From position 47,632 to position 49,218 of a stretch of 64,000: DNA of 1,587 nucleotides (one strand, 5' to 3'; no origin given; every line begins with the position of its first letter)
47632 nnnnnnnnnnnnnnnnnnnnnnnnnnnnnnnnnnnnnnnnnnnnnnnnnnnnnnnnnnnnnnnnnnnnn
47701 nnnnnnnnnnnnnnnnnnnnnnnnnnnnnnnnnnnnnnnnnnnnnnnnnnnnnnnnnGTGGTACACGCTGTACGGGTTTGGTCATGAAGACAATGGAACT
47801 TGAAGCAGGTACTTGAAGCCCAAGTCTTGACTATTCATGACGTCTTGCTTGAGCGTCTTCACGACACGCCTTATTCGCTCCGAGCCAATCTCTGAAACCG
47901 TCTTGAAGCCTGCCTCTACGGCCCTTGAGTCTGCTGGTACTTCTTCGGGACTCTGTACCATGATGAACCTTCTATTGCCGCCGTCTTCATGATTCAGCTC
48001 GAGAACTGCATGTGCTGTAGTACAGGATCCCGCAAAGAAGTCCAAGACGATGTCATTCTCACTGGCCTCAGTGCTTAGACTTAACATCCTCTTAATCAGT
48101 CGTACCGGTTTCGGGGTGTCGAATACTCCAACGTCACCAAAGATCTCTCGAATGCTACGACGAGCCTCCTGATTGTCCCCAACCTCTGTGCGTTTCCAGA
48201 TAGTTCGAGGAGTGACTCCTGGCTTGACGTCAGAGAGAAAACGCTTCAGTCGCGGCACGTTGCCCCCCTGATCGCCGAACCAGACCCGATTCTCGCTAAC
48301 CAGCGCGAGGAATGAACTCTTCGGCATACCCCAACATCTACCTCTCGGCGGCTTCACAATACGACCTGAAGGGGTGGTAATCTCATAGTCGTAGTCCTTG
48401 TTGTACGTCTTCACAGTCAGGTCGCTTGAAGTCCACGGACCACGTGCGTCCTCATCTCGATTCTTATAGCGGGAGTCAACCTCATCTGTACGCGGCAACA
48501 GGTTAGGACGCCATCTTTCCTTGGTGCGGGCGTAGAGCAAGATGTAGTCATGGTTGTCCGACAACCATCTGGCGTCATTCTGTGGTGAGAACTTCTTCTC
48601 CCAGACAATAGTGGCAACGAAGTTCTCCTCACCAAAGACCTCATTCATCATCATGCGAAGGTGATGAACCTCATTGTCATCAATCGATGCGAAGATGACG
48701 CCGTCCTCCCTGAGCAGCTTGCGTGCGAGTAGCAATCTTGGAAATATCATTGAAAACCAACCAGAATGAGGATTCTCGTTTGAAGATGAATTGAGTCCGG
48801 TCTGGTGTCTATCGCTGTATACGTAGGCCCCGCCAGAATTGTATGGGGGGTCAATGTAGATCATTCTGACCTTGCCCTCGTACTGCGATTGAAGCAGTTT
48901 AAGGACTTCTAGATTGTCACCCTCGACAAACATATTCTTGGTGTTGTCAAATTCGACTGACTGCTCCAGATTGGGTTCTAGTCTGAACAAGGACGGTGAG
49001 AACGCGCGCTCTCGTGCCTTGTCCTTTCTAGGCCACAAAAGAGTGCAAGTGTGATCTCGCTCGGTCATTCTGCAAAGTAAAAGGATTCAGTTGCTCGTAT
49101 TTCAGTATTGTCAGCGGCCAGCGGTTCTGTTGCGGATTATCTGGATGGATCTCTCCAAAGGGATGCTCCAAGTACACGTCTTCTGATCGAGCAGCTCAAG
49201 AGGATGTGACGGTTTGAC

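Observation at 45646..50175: Convergent pair of amino-DNA methyltransferases with no recognisable restriction partner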

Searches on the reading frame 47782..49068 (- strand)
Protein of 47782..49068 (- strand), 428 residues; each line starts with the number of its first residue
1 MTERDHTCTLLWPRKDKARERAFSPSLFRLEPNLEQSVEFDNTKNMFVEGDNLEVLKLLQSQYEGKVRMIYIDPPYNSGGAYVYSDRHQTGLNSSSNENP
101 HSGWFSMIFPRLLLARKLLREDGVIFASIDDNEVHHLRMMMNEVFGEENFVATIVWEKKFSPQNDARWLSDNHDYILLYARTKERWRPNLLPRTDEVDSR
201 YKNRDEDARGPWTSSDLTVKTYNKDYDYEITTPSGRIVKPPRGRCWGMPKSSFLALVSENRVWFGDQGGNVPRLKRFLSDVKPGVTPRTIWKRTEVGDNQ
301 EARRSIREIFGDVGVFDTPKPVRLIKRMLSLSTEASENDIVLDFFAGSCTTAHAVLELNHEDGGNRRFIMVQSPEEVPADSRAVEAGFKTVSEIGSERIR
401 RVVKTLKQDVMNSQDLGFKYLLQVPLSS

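Call 4: search_protein_families(library=pfam, proteins=[window:47782-49068:-], max_evalue=0.01)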
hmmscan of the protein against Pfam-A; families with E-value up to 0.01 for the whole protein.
window:47782-49068:- (428 aa): 2 families
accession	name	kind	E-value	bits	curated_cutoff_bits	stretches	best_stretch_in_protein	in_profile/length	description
PF01555.25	N6_N4_Mtase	-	3.6e-37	128.9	26.7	1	67-371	1-209/221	DNA methylase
PF03602.21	Cons_hypoth95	-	0.0013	18.9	24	0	39-81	88-128/182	Conserved hypothetical protein 95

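Call 5: search_protein_families(library=padloc, proteins=[window:47782-49068:-], max_evalue=0.01)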
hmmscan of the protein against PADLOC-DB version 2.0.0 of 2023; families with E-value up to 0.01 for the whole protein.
window:47782-49068:- (428 aa): 41 families (the best 25 are shown)
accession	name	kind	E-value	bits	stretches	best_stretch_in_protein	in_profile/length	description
PDLC03634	MTase_III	-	2.9e-138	460.5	2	92-420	161-494/621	Type III methyltransferase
PDLC03637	MTase_III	-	1.9e-137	457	1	2-420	79-501/513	Type III methyltransferase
PDLC03644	MTase_III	-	1.7e-108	361.8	1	10-374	4-382/542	Type III methyltransferase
PDLC03641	MTase_III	-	6.7e-105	350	1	12-420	70-494/657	Type III methyltransferase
PDLC03636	MTase_III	-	8e-72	240.8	1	38-372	40-392/575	Type III methyltransferase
PDLC03640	MTase_III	-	1.8e-68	229.5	2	44-183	43-200/654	Type III methyltransferase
PDLC03642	MTase_III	-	2.6e-58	196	1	40-375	78-399/528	Type III methyltransferase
PDLC03639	MTase_III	-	1e-49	167.5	2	43-226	86-261/639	Type III methyltransferase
PDLC03643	MTase_III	-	2e-44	150.5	1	108-413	1-318/465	Type III methyltransferase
PDLC03635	MTase_III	-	1.3e-40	137.8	2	36-208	210-377/708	Type III methyltransferase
PDLC03638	MTase_III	-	1.6e-40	137.2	1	43-354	379-652/816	Type III methyltransferase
PDLC03354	MTase_II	-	8.7e-38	128.4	1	45-360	61-363/425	Type II methyltransferase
PDLC03646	MTase_III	-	4.5e-35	118.8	2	41-180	468-595/1057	Type III methyltransferase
PDLC03278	MTase_II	-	4.2e-32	110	2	54-183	8-123/390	Type II methyltransferase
PDLC03300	MTase_II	-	6.4e-31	105.5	3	98-186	80-167/302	Type II methyltransferase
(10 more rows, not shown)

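Call 6: search_protein_families(library=ncbifam, proteins=[window:47782-49068:-], max_evalue=0.01)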
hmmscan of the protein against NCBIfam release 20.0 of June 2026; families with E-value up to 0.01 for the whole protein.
window:47782-49068:- (428 aa): 4 families
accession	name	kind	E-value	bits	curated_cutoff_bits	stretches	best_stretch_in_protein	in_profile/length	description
NF008572.0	PRK11524.1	equivalog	9e-12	44.7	292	2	38-164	8-118/294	adenine-specific DNA-methyltransferase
NF050803.1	DnaMtaseCcrMCaul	equivalog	1.6e-06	27.3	830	1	316-359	186-227/350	adenine-specific DNA-methyltransferase CcrM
NF010253.0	PRK13699.1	subfamily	0.005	16.5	244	0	317-357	145-183/226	DNA methyltransferase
TIGR00095.1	TIGR00095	equivalog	0.0068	16.1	117.5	0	37-80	97-138/194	16S rRNA (guanine(966)-N(2))-methyltransferase RsmD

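Call 11: find_homologous_proteins(query=window:47782-49068:-, max_evalue=0.00001)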
Query window:47782-49068:- (428 aa): 8000 proteins with E <= 0.00001 among 8000 candidates; the best 120 are listed.
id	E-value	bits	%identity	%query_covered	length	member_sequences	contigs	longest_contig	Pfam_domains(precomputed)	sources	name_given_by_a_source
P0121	5.9e-251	850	85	100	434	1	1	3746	PF01555.25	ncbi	ncbi:MAG: site-specific DNA-methyltransferase [Candidatus Thorarchaeota archaeon]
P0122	3.6e-247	838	91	94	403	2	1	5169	PF01555.25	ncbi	-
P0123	3.6e-217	739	74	99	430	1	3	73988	PF01555.25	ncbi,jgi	ncbi:MAG: site-specific DNA-methyltransferase [Candidatus Thorarchaeota archaeon]|jgi:adenine-specif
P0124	3.1e-213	726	73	99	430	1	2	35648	PF01555.25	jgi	-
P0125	1.0e-212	724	73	99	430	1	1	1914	PF01555.25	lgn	-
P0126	1.1e-212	724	73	99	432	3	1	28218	PF01555.25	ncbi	ncbi:MAG: site-specific DNA-methyltransferase [Promethearchaeota archaeon]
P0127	1.3e-210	717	73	99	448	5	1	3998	PF01555.25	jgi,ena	-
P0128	4.4e-210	716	73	99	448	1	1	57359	PF01555.25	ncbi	-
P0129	1.9e-209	714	73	99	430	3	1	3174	PF01555.25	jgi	jgi:adenine-specific DNA-methyltransferase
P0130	4.2e-189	647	66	98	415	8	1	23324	PF01555.25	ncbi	ncbi:MAG: site-specific DNA-methyltransferase [Candidatus Thorarchaeota archaeon]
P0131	1.4e-188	645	66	98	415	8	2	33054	PF01555.25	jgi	jgi:adenine-specific DNA-methyltransferase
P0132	5.7e-188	643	68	96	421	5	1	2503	PF01555.25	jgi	jgi:adenine-specific DNA-methyltransferase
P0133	3.0e-187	641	68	97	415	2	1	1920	PF01555.25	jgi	-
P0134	3.2e-187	640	67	96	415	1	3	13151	PF01555.25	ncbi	ncbi:MAG: site-specific DNA-methyltransferase [Candidatus Thorarchaeota archaeon]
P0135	4.3e-187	640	67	97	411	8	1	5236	PF01555.25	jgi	jgi:adenine-specific DNA-methyltransferase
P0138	3.9e-186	637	66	98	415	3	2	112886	PF01555.25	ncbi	ncbi:MAG: site-specific DNA-methyltransferase [Candidatus Thorarchaeota archaeon]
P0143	3.7e-174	597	61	96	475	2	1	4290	PF01555.25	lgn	-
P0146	8.3e-160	550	57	97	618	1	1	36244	PF01555.25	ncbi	-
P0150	1.7e-158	546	59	91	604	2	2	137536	PF01555.25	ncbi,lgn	-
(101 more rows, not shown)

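Call 15: find_encoding_contigs(protein=P0146, flank=8000, max_places=1)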
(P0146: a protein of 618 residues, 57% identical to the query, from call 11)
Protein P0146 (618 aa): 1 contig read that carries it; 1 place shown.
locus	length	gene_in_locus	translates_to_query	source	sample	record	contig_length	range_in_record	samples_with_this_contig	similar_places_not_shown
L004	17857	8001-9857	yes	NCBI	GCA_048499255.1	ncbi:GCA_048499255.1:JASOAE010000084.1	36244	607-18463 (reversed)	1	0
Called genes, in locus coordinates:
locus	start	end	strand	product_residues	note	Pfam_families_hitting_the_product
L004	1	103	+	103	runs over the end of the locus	-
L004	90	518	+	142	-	-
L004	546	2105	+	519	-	-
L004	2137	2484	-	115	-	-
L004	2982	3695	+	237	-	PF13191:AAA_16 (weak)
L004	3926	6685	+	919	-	PF00580:UvrD-helicase, PF13245:AAA_19, PF13604:AAA_30 (faint), PF13538:UvrD_C_2 (faint), PF13361:UvrD_C, PF12705:PDDEXK_1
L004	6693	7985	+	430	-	-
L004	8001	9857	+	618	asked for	PF01555:N6_N4_Mtase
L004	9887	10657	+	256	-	-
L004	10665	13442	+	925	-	PF00270:DEAD (weak), PF02562:PhoH (faint), PF04851:ResIII, PF19778:RE_endonuc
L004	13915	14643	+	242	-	-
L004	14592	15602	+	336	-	PF13620:CarboxypepD_reg, PF13715:CarbopepD_reg_2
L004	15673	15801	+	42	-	-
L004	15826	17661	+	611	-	-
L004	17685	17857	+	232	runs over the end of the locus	PF06810:Phage_scaffold (weak), PF19220:Rod_CreS (weak)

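Call 16: find_encoding_contigs(protein=P0150, flank=8000, max_places=1)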
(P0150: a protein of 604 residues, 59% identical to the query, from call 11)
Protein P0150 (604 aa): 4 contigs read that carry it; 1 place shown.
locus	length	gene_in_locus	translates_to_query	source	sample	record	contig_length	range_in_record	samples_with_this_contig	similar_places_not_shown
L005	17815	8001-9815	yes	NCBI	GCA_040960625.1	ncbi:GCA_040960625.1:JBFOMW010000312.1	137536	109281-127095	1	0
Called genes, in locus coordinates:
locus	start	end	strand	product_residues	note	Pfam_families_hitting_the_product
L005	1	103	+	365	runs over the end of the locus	PF00146:NADHdh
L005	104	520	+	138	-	PF00037:Fer4, PF12797:Fer4_2 (weak), PF13237:Fer4_10, PF14697:Fer4_21, PF12837:Fer4_6 (weak), PF12838:Fer4_7, PF13187:Fer4_9, PF00037:Fer4, +6 more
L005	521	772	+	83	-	PF00499:Oxidored_q3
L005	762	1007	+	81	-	PF00499:Oxidored_q3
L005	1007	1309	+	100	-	PF00420:Oxidored_q2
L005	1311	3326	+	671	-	PF00662:Proton_antipo_N, PF00361:Proton_antipo_M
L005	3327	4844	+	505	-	PF00361:Proton_antipo_M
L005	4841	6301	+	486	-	PF00361:Proton_antipo_M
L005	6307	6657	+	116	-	PF10621:FpoO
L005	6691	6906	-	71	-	-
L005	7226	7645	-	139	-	PF03100:CcmE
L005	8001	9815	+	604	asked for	PF01555:N6_N4_Mtase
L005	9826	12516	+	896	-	PF04851:ResIII, PF00270:DEAD (weak), PF19778:RE_endonuc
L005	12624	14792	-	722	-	PF06527:TniQ, PF03457:HA (faint), PF18780:HNH_repeat (faint), PF09373:PMBR (faint), PF16191:E1_4HB (faint)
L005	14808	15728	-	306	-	PF05621:TniB, PF13401:AAA_22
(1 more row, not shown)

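Call 17: find_encoding_contigs(protein=P0138, flank=10000, max_places=2)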
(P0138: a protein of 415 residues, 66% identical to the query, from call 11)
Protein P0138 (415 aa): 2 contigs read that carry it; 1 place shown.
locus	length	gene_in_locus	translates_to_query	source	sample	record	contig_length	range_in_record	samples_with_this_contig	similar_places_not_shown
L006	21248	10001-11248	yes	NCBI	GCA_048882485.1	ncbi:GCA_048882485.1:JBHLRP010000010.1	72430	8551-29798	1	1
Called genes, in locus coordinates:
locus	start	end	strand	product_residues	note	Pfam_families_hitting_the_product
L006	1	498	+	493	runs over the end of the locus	PF13424:TPR_12 (faint), PF07721:TPR_4 (faint)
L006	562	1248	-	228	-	PF02525:Flavodoxin_2, PF03358:FMN_red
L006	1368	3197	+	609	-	PF05048:NosD, PF13229:Beta_helix, PF05048:NosD, PF13229:Beta_helix (weak)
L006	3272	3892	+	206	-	PF00730:HhH-GPD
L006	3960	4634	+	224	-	-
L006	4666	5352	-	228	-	-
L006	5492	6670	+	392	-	PF01053:Cys_Met_Meta_PP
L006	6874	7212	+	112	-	-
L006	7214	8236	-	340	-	PF00962:A_deaminase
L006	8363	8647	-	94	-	PF01047:MarR, PF13412:HTH_24 (weak)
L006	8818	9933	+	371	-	PF13545:HTH_Crp_2 (faint), PF08279:HTH_11 (faint), PF12802:MarR_2 (faint), PF12840:HTH_20 (weak), PF13404:HTH_AsnC-type (weak), PF13412:HTH_24 (weak), PF13404:HTH_AsnC-type, PF13412:HTH_24, +1 more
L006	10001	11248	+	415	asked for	PF01555:N6_N4_Mtase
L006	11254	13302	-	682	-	PF01555:N6_N4_Mtase (weak)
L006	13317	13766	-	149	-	PF13673:Acetyltransf_10, PF00583:Acetyltransf_1, PF13508:Acetyltransf_7, PF08445:FR47 (weak), PF17013:Acetyltransf_15 (weak)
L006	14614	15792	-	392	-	PF00266:Aminotran_5, PF01212:Beta_elim_lyase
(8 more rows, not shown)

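Call 18: search_solved_structures(query=window:47782-49068:-, max_evalue=0.001, show_alignments=2)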
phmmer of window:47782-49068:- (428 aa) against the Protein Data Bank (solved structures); distinct sequences matched with E-value up to 0.001: 3.
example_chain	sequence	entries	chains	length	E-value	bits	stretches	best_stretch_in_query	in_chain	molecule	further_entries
6k0w_B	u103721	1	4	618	3.1e-68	233.5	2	95-423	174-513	Adenine specific DNA methyltransferase (Mod)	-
4zcf_A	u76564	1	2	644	2.2e-54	187.9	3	97-220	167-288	Restriction endonuclease EcoP15I, modification subunit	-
7dsu_A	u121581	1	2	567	3.5e-36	127.9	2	26-182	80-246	Mbo45V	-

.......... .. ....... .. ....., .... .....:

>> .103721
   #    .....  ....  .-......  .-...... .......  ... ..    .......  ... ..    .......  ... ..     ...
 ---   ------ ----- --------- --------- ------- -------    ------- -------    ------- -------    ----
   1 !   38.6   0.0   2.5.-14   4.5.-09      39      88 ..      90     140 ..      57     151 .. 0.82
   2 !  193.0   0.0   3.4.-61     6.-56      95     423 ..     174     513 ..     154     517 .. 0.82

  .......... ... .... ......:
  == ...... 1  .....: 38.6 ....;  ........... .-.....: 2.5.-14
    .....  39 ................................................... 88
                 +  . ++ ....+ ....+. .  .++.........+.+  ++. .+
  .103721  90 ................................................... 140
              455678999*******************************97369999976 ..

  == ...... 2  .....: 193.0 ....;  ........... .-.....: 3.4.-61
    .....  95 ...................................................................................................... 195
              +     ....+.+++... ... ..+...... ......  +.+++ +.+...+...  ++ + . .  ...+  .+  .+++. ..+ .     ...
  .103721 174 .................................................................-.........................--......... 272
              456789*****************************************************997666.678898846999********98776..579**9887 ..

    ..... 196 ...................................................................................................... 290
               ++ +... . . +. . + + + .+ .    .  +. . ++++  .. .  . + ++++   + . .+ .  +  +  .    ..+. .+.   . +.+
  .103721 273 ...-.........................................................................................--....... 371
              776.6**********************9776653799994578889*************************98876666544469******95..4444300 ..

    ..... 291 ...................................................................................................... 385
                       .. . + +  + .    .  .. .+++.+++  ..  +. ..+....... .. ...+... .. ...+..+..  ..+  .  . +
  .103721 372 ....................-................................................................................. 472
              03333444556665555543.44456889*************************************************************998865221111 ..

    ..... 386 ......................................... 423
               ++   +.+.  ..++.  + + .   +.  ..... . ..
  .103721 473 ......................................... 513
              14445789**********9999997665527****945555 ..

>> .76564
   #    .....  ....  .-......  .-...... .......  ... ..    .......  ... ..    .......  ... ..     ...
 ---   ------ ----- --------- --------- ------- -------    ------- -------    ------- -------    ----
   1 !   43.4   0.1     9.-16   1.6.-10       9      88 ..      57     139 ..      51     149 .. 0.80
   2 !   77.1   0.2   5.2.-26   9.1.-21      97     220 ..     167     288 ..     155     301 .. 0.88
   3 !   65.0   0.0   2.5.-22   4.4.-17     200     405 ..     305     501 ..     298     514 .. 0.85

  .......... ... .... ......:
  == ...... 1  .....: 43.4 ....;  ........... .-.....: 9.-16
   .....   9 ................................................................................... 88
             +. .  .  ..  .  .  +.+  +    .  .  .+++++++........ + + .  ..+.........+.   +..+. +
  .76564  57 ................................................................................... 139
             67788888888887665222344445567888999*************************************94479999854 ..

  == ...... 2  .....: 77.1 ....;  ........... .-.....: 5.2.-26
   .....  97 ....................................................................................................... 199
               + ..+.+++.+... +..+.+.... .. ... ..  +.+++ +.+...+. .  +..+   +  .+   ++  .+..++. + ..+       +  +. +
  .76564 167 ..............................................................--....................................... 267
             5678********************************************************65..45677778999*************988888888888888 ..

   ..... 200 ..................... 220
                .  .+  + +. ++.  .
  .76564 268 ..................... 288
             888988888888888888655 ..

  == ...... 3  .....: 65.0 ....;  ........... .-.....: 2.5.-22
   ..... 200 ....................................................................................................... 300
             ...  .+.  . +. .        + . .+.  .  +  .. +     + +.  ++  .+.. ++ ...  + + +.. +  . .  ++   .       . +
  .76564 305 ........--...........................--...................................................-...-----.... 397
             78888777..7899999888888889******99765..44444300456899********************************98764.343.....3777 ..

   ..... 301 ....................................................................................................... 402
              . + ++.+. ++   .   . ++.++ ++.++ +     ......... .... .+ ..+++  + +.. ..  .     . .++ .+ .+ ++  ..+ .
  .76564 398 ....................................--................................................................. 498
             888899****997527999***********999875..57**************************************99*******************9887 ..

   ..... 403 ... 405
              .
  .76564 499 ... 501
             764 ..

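Call 48: find_related_loci(query=window:47782-49068:-, collection=viral_contigs, flank=6000)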
Query window:47782-49068:- (428 aa) in viral_contigs; peptide patterns used: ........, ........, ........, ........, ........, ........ (x = any residue, [..] = any of these).
2 stretches matched a pattern, but none encodes a relative of the query by tblastn (E <= 1e-3).

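Call 64: find_encoding_contigs(protein=P0143, flank=5000, max_places=2)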
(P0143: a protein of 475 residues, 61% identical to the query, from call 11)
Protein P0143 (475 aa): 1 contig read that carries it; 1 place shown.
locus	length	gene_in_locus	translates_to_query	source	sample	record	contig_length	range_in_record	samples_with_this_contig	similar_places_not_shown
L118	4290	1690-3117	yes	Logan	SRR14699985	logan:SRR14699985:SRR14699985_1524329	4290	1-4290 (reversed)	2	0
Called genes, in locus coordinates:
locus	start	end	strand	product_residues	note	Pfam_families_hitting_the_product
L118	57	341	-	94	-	PF01047:MarR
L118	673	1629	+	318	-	PF12802:MarR_2 (faint), PF13404:HTH_AsnC-type (weak), PF13412:HTH_24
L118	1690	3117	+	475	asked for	PF01555:N6_N4_Mtase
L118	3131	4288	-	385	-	?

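Call 76: find_related_loci(query=A5, collection=metagenome_contigs, flank=7000)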
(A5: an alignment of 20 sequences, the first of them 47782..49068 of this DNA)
Query A5 (428 aa) in metagenome_contigs; peptide patterns used: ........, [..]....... (x = any residue, [..] = any of these).
600 stretches matched a pattern (row limit reached: there are more); 586 encode a relative of the query (tblastn E <= 1e-3); the best 80 are kept; 80 distinct loci.
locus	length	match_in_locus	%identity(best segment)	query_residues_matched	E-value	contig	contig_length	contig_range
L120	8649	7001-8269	57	1-404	1e-162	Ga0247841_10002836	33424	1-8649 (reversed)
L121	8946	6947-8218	53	4-406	1e-147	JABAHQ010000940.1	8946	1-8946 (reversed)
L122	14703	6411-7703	50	12-421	3e-146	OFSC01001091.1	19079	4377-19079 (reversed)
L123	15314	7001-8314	50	5-421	4e-141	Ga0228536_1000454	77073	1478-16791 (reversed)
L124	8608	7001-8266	51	10-406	2e-139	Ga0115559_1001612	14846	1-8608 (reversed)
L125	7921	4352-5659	49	3-419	2e-138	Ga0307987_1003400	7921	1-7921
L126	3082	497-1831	47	4-421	9e-144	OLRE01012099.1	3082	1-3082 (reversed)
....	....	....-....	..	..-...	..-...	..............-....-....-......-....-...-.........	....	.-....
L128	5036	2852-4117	51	3-409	7e-138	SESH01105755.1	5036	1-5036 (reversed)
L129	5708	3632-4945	48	10-421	3e-137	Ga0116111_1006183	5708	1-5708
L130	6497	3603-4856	50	12-411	3e-135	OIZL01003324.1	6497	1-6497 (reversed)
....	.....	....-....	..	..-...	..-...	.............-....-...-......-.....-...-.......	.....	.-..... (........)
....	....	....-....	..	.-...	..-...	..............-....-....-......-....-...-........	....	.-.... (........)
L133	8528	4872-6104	51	12-409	9e-133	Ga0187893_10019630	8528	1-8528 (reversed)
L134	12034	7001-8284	50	12-419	2e-132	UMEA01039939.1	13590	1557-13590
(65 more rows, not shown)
